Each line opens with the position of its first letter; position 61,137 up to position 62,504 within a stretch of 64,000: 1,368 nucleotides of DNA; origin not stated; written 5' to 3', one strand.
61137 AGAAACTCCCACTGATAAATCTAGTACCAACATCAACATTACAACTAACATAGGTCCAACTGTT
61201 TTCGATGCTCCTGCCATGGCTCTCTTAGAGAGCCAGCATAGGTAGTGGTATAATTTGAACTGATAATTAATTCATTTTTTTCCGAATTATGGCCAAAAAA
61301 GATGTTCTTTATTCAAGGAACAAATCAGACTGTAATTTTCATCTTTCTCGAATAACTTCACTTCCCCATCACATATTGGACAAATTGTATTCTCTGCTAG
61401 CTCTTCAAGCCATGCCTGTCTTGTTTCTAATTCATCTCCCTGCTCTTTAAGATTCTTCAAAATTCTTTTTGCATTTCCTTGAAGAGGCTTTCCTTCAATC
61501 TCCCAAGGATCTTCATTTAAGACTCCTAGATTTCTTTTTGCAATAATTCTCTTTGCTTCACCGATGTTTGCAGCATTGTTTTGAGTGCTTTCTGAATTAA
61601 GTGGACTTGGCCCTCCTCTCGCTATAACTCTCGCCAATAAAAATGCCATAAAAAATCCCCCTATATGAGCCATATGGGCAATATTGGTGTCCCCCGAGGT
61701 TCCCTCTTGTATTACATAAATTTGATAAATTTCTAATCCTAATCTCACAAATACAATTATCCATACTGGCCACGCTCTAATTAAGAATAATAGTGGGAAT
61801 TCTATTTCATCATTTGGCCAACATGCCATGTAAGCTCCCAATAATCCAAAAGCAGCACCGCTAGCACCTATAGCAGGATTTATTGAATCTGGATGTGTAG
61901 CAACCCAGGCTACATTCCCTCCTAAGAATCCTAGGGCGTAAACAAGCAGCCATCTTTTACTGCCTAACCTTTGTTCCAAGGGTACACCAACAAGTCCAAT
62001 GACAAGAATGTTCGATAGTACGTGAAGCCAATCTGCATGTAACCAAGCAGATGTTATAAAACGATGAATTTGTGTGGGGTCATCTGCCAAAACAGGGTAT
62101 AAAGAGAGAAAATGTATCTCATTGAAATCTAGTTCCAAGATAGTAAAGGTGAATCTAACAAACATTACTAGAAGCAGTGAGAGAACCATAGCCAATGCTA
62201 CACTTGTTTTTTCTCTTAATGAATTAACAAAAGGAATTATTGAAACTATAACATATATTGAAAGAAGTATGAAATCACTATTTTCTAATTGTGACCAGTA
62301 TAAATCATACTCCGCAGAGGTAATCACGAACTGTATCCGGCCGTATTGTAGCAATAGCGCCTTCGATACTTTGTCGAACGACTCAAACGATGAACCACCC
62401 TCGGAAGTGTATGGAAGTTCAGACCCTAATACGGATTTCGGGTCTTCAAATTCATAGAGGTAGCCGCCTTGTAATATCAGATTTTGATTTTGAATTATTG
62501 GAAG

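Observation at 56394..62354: Adjacent rhomboid and 1607-aa single-pass S8 subtilase both end in cytoplasmic CPxC zinc ribbons: possible protease-shedding or signalling pair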

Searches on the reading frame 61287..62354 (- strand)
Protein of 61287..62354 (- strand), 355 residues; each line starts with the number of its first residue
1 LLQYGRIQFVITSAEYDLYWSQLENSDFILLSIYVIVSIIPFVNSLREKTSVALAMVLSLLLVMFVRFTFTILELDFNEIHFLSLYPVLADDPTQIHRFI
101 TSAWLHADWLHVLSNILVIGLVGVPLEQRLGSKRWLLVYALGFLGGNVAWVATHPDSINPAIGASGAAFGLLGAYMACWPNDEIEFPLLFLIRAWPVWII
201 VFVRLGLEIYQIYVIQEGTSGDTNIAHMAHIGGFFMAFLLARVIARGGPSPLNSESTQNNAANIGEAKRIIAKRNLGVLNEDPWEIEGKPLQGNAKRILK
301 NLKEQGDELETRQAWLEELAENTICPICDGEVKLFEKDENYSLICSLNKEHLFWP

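Call 3: search_protein_families(library=pfam, proteins=[window:61287-62354:-], max_evalue=0.1)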
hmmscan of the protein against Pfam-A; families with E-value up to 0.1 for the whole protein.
window:61287-62354:- (355 aa): 2 families
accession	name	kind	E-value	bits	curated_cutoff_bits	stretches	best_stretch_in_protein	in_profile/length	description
PF01694.28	Rhomboid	-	7.1e-28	98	22.6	1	94-245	2-141/143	Rhomboid domain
PF07907.16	YibE_F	-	0.0039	17.2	27.2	0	28-71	52-95/241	YibE/F-like protein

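Call 4: search_protein_families(library=ncbifam, proteins=[window:61287-62354:-], max_evalue=0.1)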
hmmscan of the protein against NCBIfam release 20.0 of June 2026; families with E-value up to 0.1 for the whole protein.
window:61287-62354:- (355 aa): 4 families
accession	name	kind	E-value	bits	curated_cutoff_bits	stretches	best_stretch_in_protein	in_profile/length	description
TIGR03902.1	rhom_GG_sort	equivalog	8.2e-12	45.3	84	1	94-241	14-153/154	rhombosortase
TIGR04239.1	rhombo_GlpG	equivalog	3.5e-06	26.9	250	1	42-241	85-265/271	rhomboid family intramembrane serine protease GlpG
NF008155.0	PRK10907.1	equivalog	1.8e-05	24.2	335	1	41-195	84-229/276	rhomboid family intramembrane serine protease GlpG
NF033904.1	LlsX_fam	subfamily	0.00058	20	29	1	205-241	45-81/90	LlsX family protein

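Call 5: find_homologous_proteins(query=window:61287-62354:-)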
Query window:61287-62354:- (355 aa): 505 proteins with E <= 0.001 among 8000 candidates; the best 120 are listed.
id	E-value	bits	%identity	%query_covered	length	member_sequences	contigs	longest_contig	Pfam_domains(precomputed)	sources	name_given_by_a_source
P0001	1.6e-215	733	91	97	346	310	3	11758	PF01694.29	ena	-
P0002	2.2e-202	690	86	97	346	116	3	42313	PF01694.29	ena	-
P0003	8.8e-195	665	82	97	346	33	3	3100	PF01694.29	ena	-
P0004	1.4e-188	644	80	95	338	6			PF01694.29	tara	tara:strand:+ start:8639 stop:9655 length:1017 start_codon:yes stop_codon:yes gene_type:complete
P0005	1.6e-187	641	79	97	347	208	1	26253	PF01694.29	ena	-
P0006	3.4e-174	597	72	97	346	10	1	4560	PF01694.29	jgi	-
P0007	5.9e-174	596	72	97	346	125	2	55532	PF01694.29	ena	-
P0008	3.0e-173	594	72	97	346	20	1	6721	PF01694.29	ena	-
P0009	4.4e-173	593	73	97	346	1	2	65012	PF01694.29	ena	-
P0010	9.4e-173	592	72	97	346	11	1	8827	PF01694.29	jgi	-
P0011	2.7e-172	591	72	97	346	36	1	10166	PF01694.29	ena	-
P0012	5.6e-171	586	70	97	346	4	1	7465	PF01694.29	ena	-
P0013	6.4e-171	586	70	97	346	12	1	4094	PF01694.29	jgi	jgi:membrane associated rhomboid family serine protease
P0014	9.6e-168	576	73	95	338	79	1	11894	PF01694.29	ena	-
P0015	2.7e-139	482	60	97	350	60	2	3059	PF01694.29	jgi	-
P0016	7.4e-138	477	60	96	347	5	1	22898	PF01694.29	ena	-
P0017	5.4e-137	475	60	96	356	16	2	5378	PF01694.29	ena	-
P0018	1.6e-136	473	59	96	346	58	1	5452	PF01694.29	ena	-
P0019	2.4e-136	472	60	96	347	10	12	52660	PF01694.29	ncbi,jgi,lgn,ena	-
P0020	4.4e-136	472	57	97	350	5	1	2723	PF01694.29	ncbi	-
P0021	6.5e-136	471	59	96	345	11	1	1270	PF01694.29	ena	-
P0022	2.1e-135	469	58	96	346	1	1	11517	PF01694.29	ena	-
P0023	4.7e-135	468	60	95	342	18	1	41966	PF01694.29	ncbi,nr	ncbi:MAG: hypothetical protein CMB66_00895 [Euryarchaeota archaeon]|nr:hypothetical protein [Euryarc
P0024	1.5e-134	467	58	96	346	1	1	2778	PF01694.29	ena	-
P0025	1.6e-134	467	58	96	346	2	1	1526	PF01694.29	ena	-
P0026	1.6e-134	467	57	97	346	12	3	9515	PF01694.29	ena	-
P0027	2.6e-134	466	57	97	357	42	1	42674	PF01694.29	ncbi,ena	-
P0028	2.6e-134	466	57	96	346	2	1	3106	PF01694.29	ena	-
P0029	4.0e-134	465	58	96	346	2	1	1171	PF01694.29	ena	-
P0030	4.6e-134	465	57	96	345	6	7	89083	PF01694.29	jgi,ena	-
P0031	8.0e-134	464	57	97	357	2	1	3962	PF01694.29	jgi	-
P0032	1.3e-133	464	56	96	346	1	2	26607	PF01694.29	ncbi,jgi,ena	-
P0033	1.5e-133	463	60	96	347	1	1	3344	PF01694.29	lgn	-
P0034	1.5e-133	463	57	96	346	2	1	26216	PF01694.29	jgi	-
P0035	1.6e-133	463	56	96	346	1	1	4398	PF01694.29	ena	-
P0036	1.8e-133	463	56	96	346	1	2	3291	PF01694.29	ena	-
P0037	1.9e-133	463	57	96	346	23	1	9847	PF01694.29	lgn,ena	-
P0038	2.1e-133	463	58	97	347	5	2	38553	PF01694.29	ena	-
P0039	2.7e-133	462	57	96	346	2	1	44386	PF01694.29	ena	-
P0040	3.6e-133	462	60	96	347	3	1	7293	PF01694.29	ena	-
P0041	3.6e-133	462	58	96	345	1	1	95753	PF01694.29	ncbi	-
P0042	3.8e-133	462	56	96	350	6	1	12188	PF01694.29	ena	-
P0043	3.9e-133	462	58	97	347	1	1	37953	PF01694.29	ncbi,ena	-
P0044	4.8e-133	462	57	96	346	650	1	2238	PF01694.29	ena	-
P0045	4.9e-133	462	56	96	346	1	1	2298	PF01694.29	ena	-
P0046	6.0e-133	461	57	97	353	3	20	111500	PF01694.29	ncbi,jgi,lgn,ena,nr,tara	ncbi:MAG TPA: rhomboid family intramembrane serine protease [Candidatus Thalassarchaeaceae archaeon]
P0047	6.6e-133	461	57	96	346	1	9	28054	PF01694.29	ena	-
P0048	6.7e-133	461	57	96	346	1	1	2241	PF01694.29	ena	-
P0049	8.2e-133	461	58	97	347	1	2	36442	PF01694.29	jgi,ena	jgi:membrane associated rhomboid family serine protease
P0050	9.4e-133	461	58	97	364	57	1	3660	PF01694.29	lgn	-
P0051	2.2e-132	460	56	96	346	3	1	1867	PF01694.29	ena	-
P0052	3.4e-132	459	57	96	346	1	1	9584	PF01694.29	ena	-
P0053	1.2e-131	457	56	96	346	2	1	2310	PF01694.29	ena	-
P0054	1.2e-131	457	58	95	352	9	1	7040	PF01694.29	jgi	-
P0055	1.4e-131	457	57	97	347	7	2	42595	PF01694.29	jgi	-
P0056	2.4e-131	456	57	97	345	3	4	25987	PF01694.29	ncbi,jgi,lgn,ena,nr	ncbi:MAG: hypothetical protein CMB67_02540 [Euryarchaeota archaeon]|nr:hypothetical protein [Euryarc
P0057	1.6e-130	453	58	95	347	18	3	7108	PF01694.29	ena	-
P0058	3.3e-130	452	58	96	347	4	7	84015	PF01694.29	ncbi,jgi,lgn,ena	-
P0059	3.3e-130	452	58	97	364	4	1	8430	PF01694.29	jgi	-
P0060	5.2e-130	452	57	97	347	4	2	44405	PF01694.29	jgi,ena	-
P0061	8.5e-130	451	57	95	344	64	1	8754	PF01694.29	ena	-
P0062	1.3e-129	450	58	97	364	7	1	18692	PF01694.29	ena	-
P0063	1.4e-129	450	55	96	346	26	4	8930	PF01694.29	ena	-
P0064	1.5e-129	450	57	96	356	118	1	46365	PF01694.29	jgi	-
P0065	1.7e-129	450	57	97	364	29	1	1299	PF01694.29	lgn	-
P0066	1.8e-129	450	71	75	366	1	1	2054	PF01694.29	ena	-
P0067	1.9e-129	450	57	97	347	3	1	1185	PF01694.29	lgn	-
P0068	2.8e-129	449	57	96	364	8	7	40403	PF01694.29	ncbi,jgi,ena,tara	tara:strand:+ start:6232 stop:7326 length:1095 start_codon:yes stop_codon:yes gene_type:complete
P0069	5.3e-129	448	56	97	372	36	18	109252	PF01694.29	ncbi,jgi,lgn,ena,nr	ncbi:MAG: rhomboid family intramembrane serine protease [Candidatus Thermoplasmatota archaeon]|nr:rh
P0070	8.4e-129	448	56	95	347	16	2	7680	PF01694.29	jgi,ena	-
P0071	8.9e-129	448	57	95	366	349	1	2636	PF01694.29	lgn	-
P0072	1.0e-128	447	59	96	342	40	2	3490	PF01694.29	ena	-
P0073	1.1e-128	447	58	95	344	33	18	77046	PF01694.29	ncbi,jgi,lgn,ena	-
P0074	1.1e-128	447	58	96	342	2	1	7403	PF01694.29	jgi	-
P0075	1.5e-128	447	56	95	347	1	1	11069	PF01694.29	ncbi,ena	-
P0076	2.9e-128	446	60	94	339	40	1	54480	PF01694.29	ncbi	-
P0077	3.5e-128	446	58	97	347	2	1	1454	PF01694.29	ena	-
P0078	3.8e-128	446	56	95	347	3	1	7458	PF01694.29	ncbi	-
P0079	4.3e-128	445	57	96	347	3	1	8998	PF01694.29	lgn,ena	-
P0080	1.1e-127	444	57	97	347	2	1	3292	PF01694.29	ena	-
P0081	1.1e-127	444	59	94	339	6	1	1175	PF01694.29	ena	-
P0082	1.6e-127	444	56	97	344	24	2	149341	PF01694.29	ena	-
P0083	1.6e-127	444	58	94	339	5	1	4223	PF01694.29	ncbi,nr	ncbi:MAG: rhomboid family intramembrane serine protease [Candidatus Thermoplasmatota archaeon]|nr:rh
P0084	1.9e-127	443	56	95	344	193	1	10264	PF01694.29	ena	-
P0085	2.2e-127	443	57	97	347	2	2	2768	PF01694.29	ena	-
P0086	2.7e-127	443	57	97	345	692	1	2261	PF01694.29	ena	-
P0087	3.0e-127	443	56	100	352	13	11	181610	PF01694.29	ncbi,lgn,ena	ncbi:MAG: membrane associated rhomboid family serine protease [Candidatus Thalassarchaeaceae archaeo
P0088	3.1e-127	443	58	97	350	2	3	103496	PF01694.29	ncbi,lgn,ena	-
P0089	3.3e-127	442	58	96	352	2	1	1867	PF01694.29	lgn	-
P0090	3.9e-127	442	57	97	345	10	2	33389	PF01694.29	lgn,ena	-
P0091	7.3e-127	441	58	96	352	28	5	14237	PF01694.29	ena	-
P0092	8.6e-127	441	57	96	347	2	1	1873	PF01694.29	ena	-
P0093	8.7e-127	441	55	97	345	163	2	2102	PF01694.29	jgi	-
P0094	1.1e-126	441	55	96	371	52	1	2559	PF01694.29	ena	-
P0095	1.4e-126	440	56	97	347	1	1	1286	PF01694.29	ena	-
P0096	2.0e-126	440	56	95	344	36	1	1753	PF01694.29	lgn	-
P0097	2.0e-126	440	57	96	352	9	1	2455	PF01694.29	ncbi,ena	-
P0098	2.8e-126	439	57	95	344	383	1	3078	PF01694.29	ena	-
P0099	3.5e-126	439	57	96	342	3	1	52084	PF01694.29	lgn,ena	-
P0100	4.9e-126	439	55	96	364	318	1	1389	PF01694.29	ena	-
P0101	5.0e-126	439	58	94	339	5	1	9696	PF01694.29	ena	-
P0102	7.2e-126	438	61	89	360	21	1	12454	PF01694.29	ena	-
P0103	8.1e-126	438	58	95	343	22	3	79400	PF01694.29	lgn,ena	-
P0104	1.0e-125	438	56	95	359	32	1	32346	PF01694.29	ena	-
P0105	1.0e-125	438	59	93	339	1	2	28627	PF01694.29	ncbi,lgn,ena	ncbi:MAG: rhomboid family intramembrane serine protease [Candidatus Thalassarchaeum sp.]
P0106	1.3e-125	437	55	97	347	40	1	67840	PF01694.29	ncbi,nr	ncbi:MAG: rhomboid family intramembrane serine protease [Candidatus Thalassarchaeaceae archaeon]|nr:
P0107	2.2e-125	436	57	95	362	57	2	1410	PF01694.29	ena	-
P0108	2.4e-125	436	53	97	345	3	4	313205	PF01694.29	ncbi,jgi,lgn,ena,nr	ncbi:MAG: hypothetical protein CXX73_05465 [Methanobacteriota archaeon]|nr:MAG: hypothetical protein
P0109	3.2e-125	436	57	94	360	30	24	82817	PF01694.29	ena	-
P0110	5.3e-125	435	58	94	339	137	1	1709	PF01694.29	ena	-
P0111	1.6e-124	434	58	94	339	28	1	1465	PF01694.29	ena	-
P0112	1.7e-124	434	58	94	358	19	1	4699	PF01694.29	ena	-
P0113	1.7e-124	434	53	97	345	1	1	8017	PF01694.29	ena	-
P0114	1.9e-124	433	58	94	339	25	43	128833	PF01694.29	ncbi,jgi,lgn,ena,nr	ncbi:MAG: hypothetical protein CMB68_03900 [Euryarchaeota archaeon]|nr:hypothetical protein [Euryarc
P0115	2.7e-124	433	53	97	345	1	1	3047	PF01694.29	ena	-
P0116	2.8e-124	433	56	95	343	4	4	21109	PF01694.29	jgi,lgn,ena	jgi:membrane associated rhomboid family serine protease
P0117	2.9e-124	433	56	95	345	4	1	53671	PF01694.29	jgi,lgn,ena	-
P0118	3.9e-124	432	55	97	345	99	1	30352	PF01694.29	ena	-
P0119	4.0e-124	432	53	97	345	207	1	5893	PF01694.29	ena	-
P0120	4.9e-124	432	54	95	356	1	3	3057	PF01694.29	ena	-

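Call 10: find_related_loci(query=A1, collection=genome_contigs, flank=10000)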
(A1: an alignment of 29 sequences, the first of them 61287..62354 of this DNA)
Query A1 (355 aa) in genome_contigs; peptide patterns used: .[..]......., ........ (x = any residue, [..] = any of these).
533 stretches matched a pattern; 297 encode a relative of the query (tblastn E <= 1e-3); the best 80 are kept; 80 distinct loci.
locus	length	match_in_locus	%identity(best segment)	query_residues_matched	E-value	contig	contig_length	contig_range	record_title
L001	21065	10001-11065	97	1-355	0e+0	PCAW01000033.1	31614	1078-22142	MAG: Methanobacteriota archaeon isolate NP128 41508, whole genome shotgun sequence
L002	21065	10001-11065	96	1-355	0e+0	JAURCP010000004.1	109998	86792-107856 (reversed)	MAG: Thermoplasmatota archaeon isolate SFB_27D_50_5 NODE_4_length_109998_cov_9.560413, whole genome shotgun sequence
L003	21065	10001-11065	91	1-355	0e+0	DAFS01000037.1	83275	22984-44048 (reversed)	MAG TPA_asm: Euryarchaeota archaeon UBA89 UBA89_contig_13960, whole genome shotgun sequence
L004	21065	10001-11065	86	1-355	0e+0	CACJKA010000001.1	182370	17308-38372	uncultured Candidatus Poseidoniales archaeon isolate AG-447-I14 genome assembly, contig: AG-447-I14_NODE_1, whole genome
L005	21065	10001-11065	83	1-355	0e+0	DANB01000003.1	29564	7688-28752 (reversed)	MAG TPA_asm: Euryarchaeota archaeon UBA439 UBA439_contig_30067, whole genome shotgun sequence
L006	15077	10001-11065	82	1-355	0e+0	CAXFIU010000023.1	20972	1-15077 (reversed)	MAG TPA_asm: uncultured Candidatus Poseidoniales archaeon isolate ERR599081_maxbin2_15 genome assembly, contig: ERZ84128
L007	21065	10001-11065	81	1-355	0e+0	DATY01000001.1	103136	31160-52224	MAG TPA_asm: Euryarchaeota archaeon UBA605 UBA605_contig_4714, whole genome shotgun sequence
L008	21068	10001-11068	78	1-355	0e+0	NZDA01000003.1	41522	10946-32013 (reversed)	MAG: Methanobacteriota archaeon isolate ARS1134 242, whole genome shotgun sequence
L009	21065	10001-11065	72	1-355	0e+0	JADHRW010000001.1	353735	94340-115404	MAG: Candidatus Thalassarchaeum sp. isolate BS30m-G33 BS307-30m-C3, whole genome shotgun sequence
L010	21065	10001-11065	72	1-355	1e-179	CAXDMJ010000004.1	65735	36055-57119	MAG TPA_asm: uncultured Candidatus Poseidoniales archaeon isolate SRR5788345_binner13_Refined_12 genome assembly, contig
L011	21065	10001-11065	72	1-355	5e-177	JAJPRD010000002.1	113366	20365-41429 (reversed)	MAG: Candidatus Thalassarchaeaceae archaeon isolate MAG_45 20082D-01-04-S10-L004-001_16, whole genome shotgun sequence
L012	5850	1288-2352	73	1-355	1e-175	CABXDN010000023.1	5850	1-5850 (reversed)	uncultured Candidatus Poseidoniales archaeon isolate AG-313-L18 genome assembly, contig: AG-313-L18_NODE_23, whole genom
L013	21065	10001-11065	72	1-355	6e-171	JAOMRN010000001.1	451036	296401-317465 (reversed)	Methanobacteriota archaeon isolate AH-273-K03 AH-273-K03_NODE_1, whole genome shotgun sequence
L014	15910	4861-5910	60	15-355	4e-143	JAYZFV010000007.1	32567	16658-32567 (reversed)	MAG: Thermoplasmatota archaeon isolate XB_MAG174 DB_MAG174_0007, whole genome shotgun sequence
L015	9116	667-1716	59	15-355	1e-142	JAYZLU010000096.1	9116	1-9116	MAG: Thermoplasmatota archaeon isolate XB_MAG313 DB_MAG313_0099, whole genome shotgun sequence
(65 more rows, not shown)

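Call 23: predict_structure(alignment_id=A1)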
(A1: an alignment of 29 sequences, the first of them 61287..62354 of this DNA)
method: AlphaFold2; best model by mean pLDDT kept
length: 355 residues; sequences in the alignment: 29
mean_pLDDT: 79.6   pTM: 0.63
mean pLDDT of the five models: 79.6, 78.7, 76.2, 75.7, 75.2
residues with pLDDT >= 90: 130; 70-90: 137; 50-70: 43; < 50: 45
segments of 3 or more residues with pLDDT < 50: 1-3, 5-15, 187-192, 214-221, 247-262
pLDDT, mean of each block of 10 residues (from residue 1): 43 59 91 94 95 94 92 88 88 89 75 85 87 92 90 84 81 84 57 61 66 50 59 85 62 37 63 83 95 95 86 91 96 90 94 93
secondary structure, 60 per line:
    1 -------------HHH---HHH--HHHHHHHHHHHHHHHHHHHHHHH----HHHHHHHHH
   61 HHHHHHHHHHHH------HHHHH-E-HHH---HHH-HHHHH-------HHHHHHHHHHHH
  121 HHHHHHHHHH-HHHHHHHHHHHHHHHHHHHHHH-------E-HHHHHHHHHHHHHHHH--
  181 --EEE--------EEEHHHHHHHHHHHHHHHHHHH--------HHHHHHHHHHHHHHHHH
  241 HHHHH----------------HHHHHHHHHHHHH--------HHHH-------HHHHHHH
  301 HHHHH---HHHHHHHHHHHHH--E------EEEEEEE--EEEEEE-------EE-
elements in order: H25-47 H52-72 H79-83 H97-101 H109-130 H132-153 H163-178 E183-185 E194-196 H197-215 H224-245 H262-274 H283-286 H294-305 H309-321 E331-337 E340-345

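Call 27: search_protein_representatives(alignment_id=A1)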
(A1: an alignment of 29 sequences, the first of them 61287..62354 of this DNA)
Query: 29 sequences, 348 profile positions. Proteins with E-value up to 0.001 (for the whole library): 24118; up to 1e-10: 4089; up to 1e-30: 22. The best 150 are listed.
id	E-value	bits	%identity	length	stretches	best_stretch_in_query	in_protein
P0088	1.0e-174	597.0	-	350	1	3-348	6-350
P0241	3.5e-109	381.5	-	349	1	8-348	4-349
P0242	9.3e-102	357.1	-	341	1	9-348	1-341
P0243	9.5e-97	340.6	-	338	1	16-348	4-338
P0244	2.1e-88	313.2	-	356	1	7-348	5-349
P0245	5.6e-75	269.0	-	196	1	13-196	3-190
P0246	3.1e-74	266.6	-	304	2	18-249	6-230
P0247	6.8e-74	265.4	-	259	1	163-348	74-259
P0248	3.6e-61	223.6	-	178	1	35-185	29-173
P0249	4.8e-58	213.3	-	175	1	106-236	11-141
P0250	1.0e-54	202.4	-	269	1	10-233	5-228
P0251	1.6e-52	195.1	-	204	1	96-261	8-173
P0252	2.9e-50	187.7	-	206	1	8-185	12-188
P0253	3.2e-44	167.8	-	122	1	228-348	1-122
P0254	3.0e-43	164.7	-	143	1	4-128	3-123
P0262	2.4e-30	122.2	-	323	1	20-339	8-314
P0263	4.2e-30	121.4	-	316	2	19-239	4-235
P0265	5.2e-29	117.8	-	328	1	18-335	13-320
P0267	3.9e-28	114.9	-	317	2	20-246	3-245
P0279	1.3e-25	106.7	-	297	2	25-234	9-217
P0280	1.4e-25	106.5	-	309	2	31-245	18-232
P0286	4.7e-25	104.8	-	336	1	18-335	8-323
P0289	9.4e-25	103.8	-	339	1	20-338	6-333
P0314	1.4e-22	96.7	-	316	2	85-238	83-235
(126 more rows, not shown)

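Call 30: fold_search(model_id=the predicted structure, library=pdb)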
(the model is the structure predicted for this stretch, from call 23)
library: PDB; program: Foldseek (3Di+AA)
matches with E <= 10: 106; with E <= 0.001: 1
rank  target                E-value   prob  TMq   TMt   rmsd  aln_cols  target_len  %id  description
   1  2xow                  9.4e-04  1.00  0.34  0.63  10.1       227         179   18  Structure of GlpG in complex with a mechanism-based isocoumarin inhibitor (released 2010-10-13)
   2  8ab5_A                1.4e-03  1.00  0.34  0.63  10.0       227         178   18  Structure of E. coli GlpG in complex with peptide derived inhibitor Ac-VRHA-conh-[4-(4-butyl)-phenoxy-1-phenyl-2-butyl (released 2023-10-25)
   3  6pjq_A                1.8e-03  1.00  0.33  0.64   9.7       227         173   18  Time-resolved structural snapshot of proteolysis by GlpG inside the membrane (released 2019-11-27)
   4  6pja_A                2.5e-03  1.00  0.36  0.66   4.4       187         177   21  Time-resolved structural snapshot of proteolysis by GlpG inside the membrane (released 2019-10-02)
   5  5f5j_A                2.7e-03  1.00  0.36  0.66   4.2       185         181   20  E.coli GlpG Y205F mutant complexed with aldehyde inhibitor in DMPC/CHAPSO bicelle (released 2016-02-10)
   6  4h1d                  2.7e-03  1.00  0.33  0.63   5.8       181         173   20  Cocrystal structure of GlpG and DFP (released 2013-05-01)
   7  3b45                  2.7e-03  1.00  0.33  0.60   9.8       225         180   18  Crystal structure of GlpG at 1.9A resolution (released 2008-01-22)
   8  3b44                  2.8e-03  1.00  0.34  0.60   9.7       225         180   18  Crystal structure of GlpG W136A mutant (released 2008-01-22)
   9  2o7l                  3.0e-03  1.00  0.32  0.59  10.3       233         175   18  The open-cap conformation of GlpG (released 2006-12-26)
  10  6pj4_A                3.3e-03  1.00  0.39  0.72   4.3       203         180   21  Time-resolved structural snapshot of proteolysis by GlpG inside the membrane (released 2019-10-02)
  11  2ic8                  3.3e-03  1.00  0.34  0.61   9.6       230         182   17  Crystal structure of GlpG (released 2006-10-17)
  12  2xov                  3.5e-03  1.00  0.35  0.62   4.6       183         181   21  Crystal Structure of E.coli rhomboid protease GlpG, native enzyme (released 2010-10-13)
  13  6pju_A                4.0e-03  1.00  0.32  0.60   5.2       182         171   23  Time-resolved structural snapshot of proteolysis by GlpG inside the membrane (released 2019-11-27)
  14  6pj5_A                4.2e-03  1.00  0.34  0.63   9.9       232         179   18  Time-resolved structural snapshot of proteolysis by GlpG inside the membrane (released 2019-10-02)
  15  2irv_B                4.4e-03  1.00  0.31  0.55   5.0       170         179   21  Crystal structure of GlpG, a rhomboid intramembrane serine protease (released 2006-10-31)
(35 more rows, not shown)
